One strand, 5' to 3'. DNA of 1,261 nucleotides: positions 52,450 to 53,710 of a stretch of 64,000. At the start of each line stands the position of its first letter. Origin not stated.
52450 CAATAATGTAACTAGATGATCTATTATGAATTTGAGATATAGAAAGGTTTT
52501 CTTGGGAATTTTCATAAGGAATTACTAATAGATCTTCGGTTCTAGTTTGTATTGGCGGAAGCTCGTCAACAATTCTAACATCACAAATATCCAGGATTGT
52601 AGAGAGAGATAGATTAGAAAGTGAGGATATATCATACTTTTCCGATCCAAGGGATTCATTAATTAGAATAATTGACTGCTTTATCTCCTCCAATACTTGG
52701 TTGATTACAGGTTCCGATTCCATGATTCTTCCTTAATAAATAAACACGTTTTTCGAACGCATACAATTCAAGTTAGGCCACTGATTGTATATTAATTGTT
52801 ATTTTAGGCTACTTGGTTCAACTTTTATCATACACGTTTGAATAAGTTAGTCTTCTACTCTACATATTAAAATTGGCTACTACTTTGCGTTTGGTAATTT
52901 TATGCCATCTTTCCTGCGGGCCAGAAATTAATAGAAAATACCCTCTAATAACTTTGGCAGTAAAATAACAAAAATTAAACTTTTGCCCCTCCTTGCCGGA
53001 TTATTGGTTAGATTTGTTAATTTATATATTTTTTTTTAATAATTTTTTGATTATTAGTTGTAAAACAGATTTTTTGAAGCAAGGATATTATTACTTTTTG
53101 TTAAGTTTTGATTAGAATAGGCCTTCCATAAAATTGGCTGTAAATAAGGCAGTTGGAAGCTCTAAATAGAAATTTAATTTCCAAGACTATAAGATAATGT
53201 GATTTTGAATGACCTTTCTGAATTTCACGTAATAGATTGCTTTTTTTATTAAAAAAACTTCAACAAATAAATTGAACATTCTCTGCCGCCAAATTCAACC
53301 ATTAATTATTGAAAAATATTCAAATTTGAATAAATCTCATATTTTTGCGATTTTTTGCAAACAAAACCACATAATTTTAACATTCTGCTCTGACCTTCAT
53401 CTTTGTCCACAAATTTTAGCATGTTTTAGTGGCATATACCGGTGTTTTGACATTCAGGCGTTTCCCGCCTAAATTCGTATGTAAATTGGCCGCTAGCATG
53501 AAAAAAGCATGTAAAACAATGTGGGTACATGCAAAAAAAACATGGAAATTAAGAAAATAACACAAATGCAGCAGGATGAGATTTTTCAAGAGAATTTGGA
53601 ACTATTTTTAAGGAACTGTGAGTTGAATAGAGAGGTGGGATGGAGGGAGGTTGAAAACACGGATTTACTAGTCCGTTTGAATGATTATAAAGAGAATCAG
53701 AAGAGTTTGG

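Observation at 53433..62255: Exact 15-mer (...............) with a palindromic ACCGGT core shared by two promoters 8.8 kb apart, each beside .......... boxes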

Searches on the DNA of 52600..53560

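Call 82: search_rna_families(source=window, start=52600, end=53560, threshold=evalue, max_evalue=1)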
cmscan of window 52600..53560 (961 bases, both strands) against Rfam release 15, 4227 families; matches with E-value up to 1: 0.
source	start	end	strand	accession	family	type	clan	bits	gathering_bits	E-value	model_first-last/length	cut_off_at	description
